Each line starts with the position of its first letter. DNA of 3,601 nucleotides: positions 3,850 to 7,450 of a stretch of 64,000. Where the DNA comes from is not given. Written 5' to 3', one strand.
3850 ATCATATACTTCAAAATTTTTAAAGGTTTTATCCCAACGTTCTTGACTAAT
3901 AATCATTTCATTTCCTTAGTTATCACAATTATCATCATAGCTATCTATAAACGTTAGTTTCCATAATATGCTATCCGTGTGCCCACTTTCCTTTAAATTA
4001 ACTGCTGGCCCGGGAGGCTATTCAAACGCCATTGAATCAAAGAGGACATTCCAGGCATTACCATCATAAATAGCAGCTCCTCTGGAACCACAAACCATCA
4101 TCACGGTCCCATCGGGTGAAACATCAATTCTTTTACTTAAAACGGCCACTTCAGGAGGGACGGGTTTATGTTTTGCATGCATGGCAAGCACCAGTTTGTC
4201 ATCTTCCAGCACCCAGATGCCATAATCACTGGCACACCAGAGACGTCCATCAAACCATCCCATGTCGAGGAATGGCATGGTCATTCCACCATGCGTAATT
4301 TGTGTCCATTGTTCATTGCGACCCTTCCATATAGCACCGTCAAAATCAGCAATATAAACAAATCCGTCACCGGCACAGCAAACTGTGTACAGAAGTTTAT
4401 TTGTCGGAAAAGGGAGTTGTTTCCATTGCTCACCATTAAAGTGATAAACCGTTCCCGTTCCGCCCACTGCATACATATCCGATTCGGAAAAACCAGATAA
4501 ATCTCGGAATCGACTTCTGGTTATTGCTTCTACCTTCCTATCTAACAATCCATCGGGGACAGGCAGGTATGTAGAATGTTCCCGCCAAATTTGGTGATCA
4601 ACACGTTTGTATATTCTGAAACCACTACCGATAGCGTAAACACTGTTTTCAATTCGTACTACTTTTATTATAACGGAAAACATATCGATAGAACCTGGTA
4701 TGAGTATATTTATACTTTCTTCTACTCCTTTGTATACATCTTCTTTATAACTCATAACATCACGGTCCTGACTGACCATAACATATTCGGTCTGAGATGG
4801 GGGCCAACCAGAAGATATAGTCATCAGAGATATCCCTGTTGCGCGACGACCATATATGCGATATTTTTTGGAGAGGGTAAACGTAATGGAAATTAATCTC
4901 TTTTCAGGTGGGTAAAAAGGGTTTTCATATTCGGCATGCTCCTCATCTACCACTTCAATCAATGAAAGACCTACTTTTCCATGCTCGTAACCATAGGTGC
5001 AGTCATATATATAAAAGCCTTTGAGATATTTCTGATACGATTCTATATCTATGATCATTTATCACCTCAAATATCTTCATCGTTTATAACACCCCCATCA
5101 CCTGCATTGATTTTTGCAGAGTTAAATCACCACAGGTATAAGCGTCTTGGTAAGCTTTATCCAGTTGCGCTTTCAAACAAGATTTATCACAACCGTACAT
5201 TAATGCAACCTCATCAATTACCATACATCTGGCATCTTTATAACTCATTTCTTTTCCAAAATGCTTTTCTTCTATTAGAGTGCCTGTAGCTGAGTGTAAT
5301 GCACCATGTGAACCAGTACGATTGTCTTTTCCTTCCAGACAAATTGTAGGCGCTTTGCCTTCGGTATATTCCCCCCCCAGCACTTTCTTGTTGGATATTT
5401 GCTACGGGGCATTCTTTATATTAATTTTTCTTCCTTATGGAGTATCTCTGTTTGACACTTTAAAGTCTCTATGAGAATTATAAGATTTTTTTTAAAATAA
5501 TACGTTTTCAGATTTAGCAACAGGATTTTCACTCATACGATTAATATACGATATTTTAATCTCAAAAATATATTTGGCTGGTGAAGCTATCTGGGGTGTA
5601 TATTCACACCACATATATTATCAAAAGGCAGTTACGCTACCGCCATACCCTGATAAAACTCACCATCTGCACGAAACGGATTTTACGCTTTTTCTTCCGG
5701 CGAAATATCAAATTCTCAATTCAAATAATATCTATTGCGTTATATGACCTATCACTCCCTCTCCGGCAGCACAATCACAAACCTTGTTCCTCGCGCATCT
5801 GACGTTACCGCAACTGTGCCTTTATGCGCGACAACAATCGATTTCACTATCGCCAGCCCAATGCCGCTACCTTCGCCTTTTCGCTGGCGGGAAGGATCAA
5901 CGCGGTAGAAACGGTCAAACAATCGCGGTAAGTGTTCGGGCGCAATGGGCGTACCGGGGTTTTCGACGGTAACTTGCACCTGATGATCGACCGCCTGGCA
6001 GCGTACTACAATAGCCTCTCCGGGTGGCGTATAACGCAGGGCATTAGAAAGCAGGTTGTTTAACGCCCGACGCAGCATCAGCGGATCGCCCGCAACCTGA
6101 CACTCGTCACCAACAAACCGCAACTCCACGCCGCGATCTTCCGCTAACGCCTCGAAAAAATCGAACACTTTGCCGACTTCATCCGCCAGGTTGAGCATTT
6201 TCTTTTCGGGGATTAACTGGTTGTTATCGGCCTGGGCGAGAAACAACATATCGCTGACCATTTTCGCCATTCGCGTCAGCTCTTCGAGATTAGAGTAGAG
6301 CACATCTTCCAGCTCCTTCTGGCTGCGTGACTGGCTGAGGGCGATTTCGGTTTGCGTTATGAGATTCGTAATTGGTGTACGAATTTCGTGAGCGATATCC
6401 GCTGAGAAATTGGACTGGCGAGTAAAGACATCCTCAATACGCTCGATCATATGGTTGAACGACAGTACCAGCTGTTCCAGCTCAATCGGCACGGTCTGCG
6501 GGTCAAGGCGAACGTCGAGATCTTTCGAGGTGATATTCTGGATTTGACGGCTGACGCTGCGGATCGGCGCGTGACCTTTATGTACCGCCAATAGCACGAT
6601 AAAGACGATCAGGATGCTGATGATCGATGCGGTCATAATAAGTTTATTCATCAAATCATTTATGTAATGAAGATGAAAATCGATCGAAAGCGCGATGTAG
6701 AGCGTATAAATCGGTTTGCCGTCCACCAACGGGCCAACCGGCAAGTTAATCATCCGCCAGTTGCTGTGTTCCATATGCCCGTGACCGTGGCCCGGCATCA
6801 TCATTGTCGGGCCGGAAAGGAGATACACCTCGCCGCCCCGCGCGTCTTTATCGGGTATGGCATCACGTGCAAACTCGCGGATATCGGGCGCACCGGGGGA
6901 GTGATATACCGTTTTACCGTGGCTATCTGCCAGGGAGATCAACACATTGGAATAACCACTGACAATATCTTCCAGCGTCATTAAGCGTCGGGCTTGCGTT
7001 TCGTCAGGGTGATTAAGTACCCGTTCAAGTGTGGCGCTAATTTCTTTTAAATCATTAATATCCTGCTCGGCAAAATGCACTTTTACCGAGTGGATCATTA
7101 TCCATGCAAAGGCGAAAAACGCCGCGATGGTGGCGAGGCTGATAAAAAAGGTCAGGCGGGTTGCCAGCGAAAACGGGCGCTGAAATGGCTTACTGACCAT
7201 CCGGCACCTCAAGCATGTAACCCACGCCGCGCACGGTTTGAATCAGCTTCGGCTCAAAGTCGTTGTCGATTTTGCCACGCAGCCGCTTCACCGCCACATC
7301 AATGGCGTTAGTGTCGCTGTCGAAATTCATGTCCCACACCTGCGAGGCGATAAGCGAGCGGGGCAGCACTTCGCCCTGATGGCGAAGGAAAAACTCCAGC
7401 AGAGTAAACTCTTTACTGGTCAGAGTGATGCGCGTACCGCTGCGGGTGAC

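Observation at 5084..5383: Small 99-aa ORF tightly coupled upstream of paralog C, with a G8 homopolymer at its 5' end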

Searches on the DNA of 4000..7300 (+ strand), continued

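Call 53: get_annotated_region(hit=H177, flank=8000)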
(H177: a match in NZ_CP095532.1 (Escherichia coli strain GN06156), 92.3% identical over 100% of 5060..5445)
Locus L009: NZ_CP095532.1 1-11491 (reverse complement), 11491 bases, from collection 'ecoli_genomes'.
description: Escherichia coli strain GN06156 plasmid unnamed1
organism: Escherichia coli strain GN06156 (NCBI taxid 562)
replicon: plasmid unnamed1; assembly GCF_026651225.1
host: Homo sapiens; source: blood; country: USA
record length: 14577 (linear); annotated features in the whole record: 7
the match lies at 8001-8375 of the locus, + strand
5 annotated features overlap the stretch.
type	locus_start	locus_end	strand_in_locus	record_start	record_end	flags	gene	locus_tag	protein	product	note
CDS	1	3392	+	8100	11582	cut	-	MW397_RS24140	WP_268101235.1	hypothetical protein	-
CDS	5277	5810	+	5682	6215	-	-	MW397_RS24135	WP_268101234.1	hypothetical protein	-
CDS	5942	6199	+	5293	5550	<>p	-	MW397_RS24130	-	winged helix-turn-helix domain-containing protein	frameshifted; incomplete; partial in the middle of a contig; missing N-terminus and C-terminus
CDS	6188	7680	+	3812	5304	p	-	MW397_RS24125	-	Cu(+)/Ag(+) sensor histidine kinase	frameshifted; internal stop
CDS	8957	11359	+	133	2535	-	-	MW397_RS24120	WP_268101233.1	hypothetical protein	-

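Call 56: get_annotated_region(hit=H125, flank=6000)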
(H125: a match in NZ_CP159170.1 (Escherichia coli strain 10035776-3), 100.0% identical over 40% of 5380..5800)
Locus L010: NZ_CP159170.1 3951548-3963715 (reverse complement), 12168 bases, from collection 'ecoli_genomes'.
description: Escherichia coli strain 10035776-3 chromosome, complete genome
organism: Escherichia coli strain 10035776-3 (NCBI taxid 562)
replicon: chromosome; assembly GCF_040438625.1
host: Homo sapiens; source: -; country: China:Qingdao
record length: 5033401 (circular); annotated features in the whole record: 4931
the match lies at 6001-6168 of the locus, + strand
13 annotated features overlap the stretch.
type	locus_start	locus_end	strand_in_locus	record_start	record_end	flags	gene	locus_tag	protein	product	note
CDS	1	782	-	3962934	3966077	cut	cusA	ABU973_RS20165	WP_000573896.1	Cu(+)/Ag(+) efflux RND transporter permease subunit CusA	-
CDS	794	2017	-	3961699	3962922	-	cusB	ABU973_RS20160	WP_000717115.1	Cu(+)/Ag(+) efflux RND transporter periplasmic adaptor subunit CusB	-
CDS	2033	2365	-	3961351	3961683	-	cusF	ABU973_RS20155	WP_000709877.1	Cu(+)/Ag(+) efflux RND transporter periplasmic metallochaperone CusF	-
CDS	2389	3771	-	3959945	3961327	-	cusC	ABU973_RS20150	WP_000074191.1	Cu(+)/Ag(+) efflux RND transporter outer membrane channel CusC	-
CDS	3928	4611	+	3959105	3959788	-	cusR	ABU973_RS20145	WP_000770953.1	copper response regulator transcription factor CusR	-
CDS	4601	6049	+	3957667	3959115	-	cusS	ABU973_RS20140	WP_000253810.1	Cu(+)/Ag(+) sensor histidine kinase CusS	-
CDS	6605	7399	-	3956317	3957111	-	istB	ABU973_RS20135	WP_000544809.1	IS21-like element helper ATPase IstB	-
CDS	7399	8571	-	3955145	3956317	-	istA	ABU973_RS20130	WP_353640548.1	IS21-like element ISEc62 family transposase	-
CDS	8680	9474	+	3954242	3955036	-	-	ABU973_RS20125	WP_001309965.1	hypothetical protein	-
CDS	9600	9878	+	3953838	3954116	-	-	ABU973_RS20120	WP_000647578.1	hypothetical protein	-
CDS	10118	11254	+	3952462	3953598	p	-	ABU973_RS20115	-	ISAs1 family transposase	internal stop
CDS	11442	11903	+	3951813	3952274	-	-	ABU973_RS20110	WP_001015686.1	SUKH-3 domain-containing protein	-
CDS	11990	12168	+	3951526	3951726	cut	-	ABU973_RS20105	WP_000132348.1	hypothetical protein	-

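Call 57: get_annotated_region(hit=H124, flank=6000)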
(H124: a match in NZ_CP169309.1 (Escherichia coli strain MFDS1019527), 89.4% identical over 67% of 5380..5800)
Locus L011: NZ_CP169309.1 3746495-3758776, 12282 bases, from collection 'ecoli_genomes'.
description: Escherichia coli strain MFDS1019527 chromosome, complete genome
organism: Escherichia coli strain MFDS1019527 (NCBI taxid 562)
replicon: chromosome; assembly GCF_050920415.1
host: cattle; source: livestock feces; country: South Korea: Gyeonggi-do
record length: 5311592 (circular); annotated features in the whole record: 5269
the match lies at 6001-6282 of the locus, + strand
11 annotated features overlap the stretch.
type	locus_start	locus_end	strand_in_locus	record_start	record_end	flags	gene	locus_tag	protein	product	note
CDS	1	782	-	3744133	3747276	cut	cusA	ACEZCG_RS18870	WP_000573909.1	Cu(+)/Ag(+) efflux RND transporter permease subunit CusA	-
CDS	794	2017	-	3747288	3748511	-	cusB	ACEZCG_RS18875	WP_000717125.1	Cu(+)/Ag(+) efflux RND transporter periplasmic adaptor subunit CusB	-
CDS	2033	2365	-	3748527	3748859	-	cusF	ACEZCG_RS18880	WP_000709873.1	Cu(+)/Ag(+) efflux RND transporter periplasmic metallochaperone CusF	-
CDS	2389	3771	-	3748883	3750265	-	cusC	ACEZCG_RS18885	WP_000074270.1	Cu(+)/Ag(+) efflux RND transporter outer membrane channel CusC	-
CDS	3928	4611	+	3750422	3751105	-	cusR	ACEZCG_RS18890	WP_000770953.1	copper response regulator transcription factor CusR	-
CDS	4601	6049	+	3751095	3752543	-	cusS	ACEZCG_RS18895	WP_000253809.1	Cu(+)/Ag(+) sensor histidine kinase CusS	-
CDS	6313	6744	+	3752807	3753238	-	-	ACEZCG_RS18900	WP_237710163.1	SMI1/KNR4 family protein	-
CDS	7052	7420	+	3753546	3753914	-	-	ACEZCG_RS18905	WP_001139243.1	hypothetical protein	-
CDS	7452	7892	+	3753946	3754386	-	-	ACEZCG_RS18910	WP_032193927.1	hypothetical protein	-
CDS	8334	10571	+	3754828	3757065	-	nrfB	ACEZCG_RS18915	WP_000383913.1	cyclic di-3',5'-guanylate-activated glycosyltransferase NrfB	-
CDS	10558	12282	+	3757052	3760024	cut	nfrA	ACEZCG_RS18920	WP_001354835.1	bacteriophage adsorption protein NfrA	-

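Call 64: search_rna_families(source=window, start=4900, end=5900, threshold=evalue, max_evalue=1)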
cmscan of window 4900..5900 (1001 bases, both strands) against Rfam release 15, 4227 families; matches with E-value up to 1: 1.
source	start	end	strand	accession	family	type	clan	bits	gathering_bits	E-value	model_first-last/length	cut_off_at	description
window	4949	5021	+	RF01410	BsrC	Gene; sRNA;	-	20.2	38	0.7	1-87/87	no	BsrC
